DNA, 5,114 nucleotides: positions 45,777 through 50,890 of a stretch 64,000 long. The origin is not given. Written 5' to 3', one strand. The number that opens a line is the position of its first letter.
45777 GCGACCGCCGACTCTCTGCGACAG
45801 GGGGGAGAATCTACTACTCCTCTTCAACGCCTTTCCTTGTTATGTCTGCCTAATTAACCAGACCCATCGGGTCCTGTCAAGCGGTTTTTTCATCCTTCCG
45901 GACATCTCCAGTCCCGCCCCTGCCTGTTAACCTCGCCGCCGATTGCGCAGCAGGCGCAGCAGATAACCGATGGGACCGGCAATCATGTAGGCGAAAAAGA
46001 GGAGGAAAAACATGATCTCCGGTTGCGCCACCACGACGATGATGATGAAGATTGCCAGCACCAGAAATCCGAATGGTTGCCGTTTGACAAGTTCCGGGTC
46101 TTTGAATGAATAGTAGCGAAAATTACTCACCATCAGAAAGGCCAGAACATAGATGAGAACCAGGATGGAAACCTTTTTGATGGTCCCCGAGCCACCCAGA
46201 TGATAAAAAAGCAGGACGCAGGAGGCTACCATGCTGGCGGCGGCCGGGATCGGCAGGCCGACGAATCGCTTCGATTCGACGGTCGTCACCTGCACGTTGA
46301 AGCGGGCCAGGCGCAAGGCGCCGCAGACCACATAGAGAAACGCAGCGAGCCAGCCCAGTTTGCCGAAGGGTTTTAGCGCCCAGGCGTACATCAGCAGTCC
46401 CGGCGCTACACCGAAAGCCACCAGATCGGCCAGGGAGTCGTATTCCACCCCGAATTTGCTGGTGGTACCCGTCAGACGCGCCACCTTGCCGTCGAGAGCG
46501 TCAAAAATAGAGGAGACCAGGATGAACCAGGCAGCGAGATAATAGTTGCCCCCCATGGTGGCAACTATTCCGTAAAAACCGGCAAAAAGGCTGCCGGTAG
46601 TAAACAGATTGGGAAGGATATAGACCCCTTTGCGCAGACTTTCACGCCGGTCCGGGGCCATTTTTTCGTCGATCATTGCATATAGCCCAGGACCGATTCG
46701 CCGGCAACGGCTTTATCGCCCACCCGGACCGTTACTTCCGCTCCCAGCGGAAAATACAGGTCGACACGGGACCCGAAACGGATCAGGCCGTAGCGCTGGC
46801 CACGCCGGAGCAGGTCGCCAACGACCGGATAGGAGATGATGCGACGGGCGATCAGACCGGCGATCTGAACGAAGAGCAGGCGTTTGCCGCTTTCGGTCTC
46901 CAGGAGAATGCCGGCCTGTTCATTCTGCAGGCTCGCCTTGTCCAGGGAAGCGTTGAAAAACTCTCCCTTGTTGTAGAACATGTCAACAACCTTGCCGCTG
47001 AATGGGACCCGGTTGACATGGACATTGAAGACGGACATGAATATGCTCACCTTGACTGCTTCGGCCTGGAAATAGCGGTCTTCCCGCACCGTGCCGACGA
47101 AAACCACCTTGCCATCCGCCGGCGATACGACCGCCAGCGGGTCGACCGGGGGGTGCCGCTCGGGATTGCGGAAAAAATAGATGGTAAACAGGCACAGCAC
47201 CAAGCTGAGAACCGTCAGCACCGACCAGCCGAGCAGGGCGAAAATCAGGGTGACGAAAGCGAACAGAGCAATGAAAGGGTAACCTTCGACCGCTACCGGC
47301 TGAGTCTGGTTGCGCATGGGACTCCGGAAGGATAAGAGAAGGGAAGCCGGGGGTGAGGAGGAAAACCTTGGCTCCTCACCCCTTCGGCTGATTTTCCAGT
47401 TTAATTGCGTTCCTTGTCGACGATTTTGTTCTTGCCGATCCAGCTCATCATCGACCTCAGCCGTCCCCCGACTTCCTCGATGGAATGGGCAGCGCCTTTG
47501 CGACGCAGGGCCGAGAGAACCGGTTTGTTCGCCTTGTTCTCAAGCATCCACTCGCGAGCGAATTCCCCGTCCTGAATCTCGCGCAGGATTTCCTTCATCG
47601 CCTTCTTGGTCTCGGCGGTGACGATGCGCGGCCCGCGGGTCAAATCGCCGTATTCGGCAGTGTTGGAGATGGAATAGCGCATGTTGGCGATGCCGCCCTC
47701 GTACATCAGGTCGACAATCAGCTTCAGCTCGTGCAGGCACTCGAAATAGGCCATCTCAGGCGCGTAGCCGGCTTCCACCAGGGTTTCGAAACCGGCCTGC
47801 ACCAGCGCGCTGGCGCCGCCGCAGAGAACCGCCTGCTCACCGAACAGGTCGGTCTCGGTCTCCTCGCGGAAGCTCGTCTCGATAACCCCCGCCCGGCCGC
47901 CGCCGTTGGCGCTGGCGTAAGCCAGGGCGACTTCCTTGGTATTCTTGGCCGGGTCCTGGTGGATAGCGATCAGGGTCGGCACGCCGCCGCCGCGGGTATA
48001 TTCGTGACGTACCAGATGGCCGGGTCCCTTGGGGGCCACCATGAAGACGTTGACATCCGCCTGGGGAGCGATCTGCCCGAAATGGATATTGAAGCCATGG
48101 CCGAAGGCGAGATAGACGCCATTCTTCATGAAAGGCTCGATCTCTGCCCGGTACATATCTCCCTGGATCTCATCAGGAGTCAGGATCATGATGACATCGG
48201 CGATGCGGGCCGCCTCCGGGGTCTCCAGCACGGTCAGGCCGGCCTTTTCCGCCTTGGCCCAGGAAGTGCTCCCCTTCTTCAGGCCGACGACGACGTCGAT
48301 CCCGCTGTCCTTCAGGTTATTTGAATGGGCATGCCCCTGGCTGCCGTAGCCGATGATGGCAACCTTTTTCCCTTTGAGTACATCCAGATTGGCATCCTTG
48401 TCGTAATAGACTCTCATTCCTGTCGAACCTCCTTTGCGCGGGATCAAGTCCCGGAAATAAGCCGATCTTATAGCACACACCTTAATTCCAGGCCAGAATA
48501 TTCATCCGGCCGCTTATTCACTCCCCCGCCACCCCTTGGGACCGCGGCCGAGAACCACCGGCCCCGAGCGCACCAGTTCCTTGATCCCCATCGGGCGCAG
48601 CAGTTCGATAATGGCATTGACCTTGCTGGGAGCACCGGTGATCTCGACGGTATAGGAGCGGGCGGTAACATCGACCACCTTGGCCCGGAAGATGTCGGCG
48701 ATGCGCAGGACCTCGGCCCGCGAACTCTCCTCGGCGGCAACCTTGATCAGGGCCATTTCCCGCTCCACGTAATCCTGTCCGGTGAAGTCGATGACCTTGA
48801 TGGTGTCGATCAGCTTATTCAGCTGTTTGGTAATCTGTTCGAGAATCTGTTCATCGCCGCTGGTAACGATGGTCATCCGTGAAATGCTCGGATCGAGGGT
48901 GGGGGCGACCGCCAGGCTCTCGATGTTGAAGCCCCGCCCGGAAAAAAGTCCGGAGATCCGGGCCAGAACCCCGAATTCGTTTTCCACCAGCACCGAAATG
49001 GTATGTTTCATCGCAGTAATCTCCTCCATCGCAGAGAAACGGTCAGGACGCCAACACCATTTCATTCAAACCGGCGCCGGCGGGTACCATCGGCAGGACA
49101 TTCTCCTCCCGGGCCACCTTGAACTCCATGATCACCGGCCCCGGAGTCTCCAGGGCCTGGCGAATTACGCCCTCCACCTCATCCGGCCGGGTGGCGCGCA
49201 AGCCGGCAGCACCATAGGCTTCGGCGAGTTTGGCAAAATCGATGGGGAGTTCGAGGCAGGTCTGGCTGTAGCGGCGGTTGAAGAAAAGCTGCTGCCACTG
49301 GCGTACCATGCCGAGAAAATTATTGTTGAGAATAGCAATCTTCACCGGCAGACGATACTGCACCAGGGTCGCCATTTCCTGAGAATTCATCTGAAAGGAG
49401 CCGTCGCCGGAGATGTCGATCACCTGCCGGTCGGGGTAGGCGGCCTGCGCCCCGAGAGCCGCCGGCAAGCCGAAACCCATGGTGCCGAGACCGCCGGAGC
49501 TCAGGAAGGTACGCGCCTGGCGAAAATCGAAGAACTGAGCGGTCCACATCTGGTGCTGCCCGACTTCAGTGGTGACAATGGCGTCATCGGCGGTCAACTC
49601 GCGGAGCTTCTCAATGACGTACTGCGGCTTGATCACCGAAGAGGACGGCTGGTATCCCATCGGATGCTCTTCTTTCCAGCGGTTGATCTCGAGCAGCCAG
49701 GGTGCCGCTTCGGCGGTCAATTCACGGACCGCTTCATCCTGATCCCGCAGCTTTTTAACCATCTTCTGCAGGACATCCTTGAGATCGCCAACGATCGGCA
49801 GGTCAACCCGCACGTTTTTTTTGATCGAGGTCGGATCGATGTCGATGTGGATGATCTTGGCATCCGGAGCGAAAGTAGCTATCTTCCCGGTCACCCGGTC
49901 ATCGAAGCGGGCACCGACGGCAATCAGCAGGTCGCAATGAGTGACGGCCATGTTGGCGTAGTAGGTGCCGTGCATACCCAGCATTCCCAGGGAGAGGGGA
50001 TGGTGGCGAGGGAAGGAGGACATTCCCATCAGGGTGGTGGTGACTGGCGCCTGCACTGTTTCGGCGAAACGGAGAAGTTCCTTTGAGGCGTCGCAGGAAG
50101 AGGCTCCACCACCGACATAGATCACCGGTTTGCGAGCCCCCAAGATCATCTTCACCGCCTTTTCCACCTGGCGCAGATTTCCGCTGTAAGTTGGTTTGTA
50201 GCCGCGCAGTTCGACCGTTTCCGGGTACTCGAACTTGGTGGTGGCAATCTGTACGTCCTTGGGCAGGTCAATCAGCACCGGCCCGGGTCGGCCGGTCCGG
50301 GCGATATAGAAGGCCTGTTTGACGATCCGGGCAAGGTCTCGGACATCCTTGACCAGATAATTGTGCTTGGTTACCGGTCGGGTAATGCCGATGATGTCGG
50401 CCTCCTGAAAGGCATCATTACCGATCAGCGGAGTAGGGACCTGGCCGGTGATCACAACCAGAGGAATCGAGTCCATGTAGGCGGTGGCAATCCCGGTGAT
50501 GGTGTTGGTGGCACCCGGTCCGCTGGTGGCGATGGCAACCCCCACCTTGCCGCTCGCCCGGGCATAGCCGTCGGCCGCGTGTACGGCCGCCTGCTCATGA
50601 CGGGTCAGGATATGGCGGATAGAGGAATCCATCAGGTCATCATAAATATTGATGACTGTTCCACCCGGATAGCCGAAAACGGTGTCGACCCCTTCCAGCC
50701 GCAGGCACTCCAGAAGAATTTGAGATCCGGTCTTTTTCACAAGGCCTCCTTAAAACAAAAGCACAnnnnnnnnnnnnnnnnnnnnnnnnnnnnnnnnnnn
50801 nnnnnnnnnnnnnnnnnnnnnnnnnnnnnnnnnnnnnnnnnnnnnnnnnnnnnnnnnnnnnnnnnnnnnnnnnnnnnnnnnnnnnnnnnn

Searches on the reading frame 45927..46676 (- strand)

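Call 44: search_protein_families(library=pfam, proteins=[window:45927-46676:-], max_evalue=0.00001)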
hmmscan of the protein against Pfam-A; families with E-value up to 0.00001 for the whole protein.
window:45927-46676:- (249 aa): 1 family
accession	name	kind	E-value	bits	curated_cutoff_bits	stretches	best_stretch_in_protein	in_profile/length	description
PF01066.26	CDP-OH_P_transf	-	4.7e-25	89.2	22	1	20-170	2-139/152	CDP-alcohol phosphatidyltransferase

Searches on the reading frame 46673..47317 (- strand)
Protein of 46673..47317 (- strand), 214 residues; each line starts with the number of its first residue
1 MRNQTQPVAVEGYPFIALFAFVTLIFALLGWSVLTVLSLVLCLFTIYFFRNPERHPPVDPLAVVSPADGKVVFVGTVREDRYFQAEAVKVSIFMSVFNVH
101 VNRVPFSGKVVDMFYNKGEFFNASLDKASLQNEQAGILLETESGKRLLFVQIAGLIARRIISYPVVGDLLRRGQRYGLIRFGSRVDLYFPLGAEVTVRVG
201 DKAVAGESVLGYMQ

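Call 44: search_protein_families(library=pfam, proteins=[window:46673-47317:-], max_evalue=0.00001)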
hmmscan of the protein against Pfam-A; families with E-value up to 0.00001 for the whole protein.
window:46673-47317:- (214 aa): 1 family
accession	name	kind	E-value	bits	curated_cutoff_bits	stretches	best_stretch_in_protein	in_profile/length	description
PF02666.20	PS_Dcarbxylase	-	1.5e-43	149.2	22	1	43-210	3-197/198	Phosphatidylserine decarboxylase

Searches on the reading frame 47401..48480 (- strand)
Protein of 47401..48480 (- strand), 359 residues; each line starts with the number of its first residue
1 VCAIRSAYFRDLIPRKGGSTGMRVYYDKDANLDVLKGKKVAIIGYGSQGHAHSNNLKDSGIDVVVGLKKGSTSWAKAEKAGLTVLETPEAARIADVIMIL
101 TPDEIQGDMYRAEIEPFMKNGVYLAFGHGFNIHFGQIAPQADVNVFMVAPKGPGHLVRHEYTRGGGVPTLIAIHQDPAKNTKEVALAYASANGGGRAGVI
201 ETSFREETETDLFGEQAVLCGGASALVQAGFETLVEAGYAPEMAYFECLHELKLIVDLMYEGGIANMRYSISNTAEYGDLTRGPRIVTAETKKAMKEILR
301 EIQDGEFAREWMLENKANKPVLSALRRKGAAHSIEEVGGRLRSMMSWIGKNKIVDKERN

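Call 44: search_protein_families(library=pfam, proteins=[window:47401-48480:-], max_evalue=0.00001)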
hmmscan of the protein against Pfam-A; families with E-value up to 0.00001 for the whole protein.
window:47401-48480:- (359 aa): 3 families
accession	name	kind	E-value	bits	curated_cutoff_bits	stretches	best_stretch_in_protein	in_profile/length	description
PF07991.19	KARI_N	-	9.6e-75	250.1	20.6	1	34-198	1-165/165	Acetohydroxy acid isomeroreductase, NADPH-binding domain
PF01450.25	KARI_C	-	3.8e-67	225.5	29.1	1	204-347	1-144/144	Ketol-acid reductoisomerase, C-terminal domain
PF02826.25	2-Hacid_dh_C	-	7.4e-06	25.9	25.1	0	31-123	30-122/178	D-isomer specific 2-hydroxyacid dehydrogenase, NAD binding domain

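Call 81: find_homologous_proteins(query=window:47401-48480:-, max_evalue=1e-50)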
Query window:47401-48480:- (359 aa): 8000 proteins with E <= 1e-50 among 8000 candidates; the best 120 are listed.
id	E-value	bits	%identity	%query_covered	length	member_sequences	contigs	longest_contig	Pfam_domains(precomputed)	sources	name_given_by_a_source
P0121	8.7e-223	757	100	94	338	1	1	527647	PF01450.26,PF02826.26,PF03807.24,PF07991.19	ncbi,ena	-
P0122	1.6e-219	746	98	94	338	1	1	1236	PF01450.26,PF02826.26,PF03807.24,PF07991.19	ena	-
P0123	7.4e-216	734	96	94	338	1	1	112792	PF01450.26,PF02826.26,PF03807.24,PF07991.19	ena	-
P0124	1.6e-207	706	91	94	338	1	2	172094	PF01450.26,PF03446.22,PF02826.26,PF03807.24,PF07991.19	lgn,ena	-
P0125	4.2e-204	695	90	94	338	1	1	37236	PF01450.26,PF02826.26,PF03807.24,PF07991.19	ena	-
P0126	7.2e-204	694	89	94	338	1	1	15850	PF01450.26,PF03446.22,PF02826.26,PF03807.24,PF07991.19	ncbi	-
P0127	1.6e-203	693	89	94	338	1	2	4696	PF01450.26,PF03446.22,PF02826.26,PF03807.24,PF07991.19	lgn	-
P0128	2.3e-203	693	89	94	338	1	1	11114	PF01450.26,PF02826.26,PF03807.24,PF07991.19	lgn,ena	-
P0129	3.1e-203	692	89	94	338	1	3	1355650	PF01450.26,PF02826.26,PF03807.24,PF07991.19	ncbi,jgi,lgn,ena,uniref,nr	ncbi:MAG: ketol-acid reductoisomerase [Desulfuromonadales bacterium]|uniref:ketol-acid reductoisomer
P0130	3.3e-203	692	89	94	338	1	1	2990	PF01450.26,PF02826.26,PF03807.24,PF07991.19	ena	-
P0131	4.2e-203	692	89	94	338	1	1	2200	PF01450.26,PF02826.26,PF07991.19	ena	-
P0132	4.3e-203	692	89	94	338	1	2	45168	PF01450.26,PF02826.26,PF03807.24,PF07991.19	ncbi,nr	ncbi:MAG: ketol-acid reductoisomerase [Desulfuromonadales bacterium]|nr:ketol-acid reductoisomerase 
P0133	9.5e-203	691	89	94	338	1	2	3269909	PF01450.26,PF02826.26,PF03807.24,PF07991.19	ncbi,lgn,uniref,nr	ncbi:ketol-acid reductoisomerase [Desulfuromonas sp. AOP6]|uniref:ketol-acid reductoisomerase n=1 Ta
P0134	1.2e-202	690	90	94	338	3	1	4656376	PF01450.26,PF03446.22,PF02826.26,PF03807.24,PF07991.19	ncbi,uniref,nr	ncbi:ketol-acid reductoisomerase (NADP(+)) [Desulfuromonas versatilis]|uniref:Ketol-acid reductoisom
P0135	1.3e-202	690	90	94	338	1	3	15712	PF01450.26,PF02826.26,PF03807.24,PF07991.19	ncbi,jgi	ncbi:MAG: ketol-acid reductoisomerase [Desulfuromonadales bacterium]|jgi:ketol-acid reductoisomerase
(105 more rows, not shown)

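Call 82: find_encoding_contigs(protein=P0121, flank=1000, max_places=2)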
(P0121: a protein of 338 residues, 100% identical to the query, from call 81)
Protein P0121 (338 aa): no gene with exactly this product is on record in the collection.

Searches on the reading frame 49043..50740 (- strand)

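Call 44: search_protein_families(library=pfam, proteins=[window:49043-50740:-], max_evalue=0.00001)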
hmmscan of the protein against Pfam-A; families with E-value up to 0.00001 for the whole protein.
window:49043-50740:- (565 aa): 3 families
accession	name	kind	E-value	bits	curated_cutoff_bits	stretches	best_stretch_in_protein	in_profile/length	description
PF02775.26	TPP_enzyme_C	-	3.3e-57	193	21.9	1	393-539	2-150/151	Thiamine pyrophosphate enzyme, C-terminal TPP binding domain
PF00205.28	TPP_enzyme_M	-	7.7e-55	184.8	30.4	1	192-326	1-136/137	Thiamine pyrophosphate enzyme, central domain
PF02776.23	TPP_enzyme_N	-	6.7e-42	142.5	26.8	1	4-117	2-117/119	Thiamine pyrophosphate enzyme, N-terminal TPP binding domain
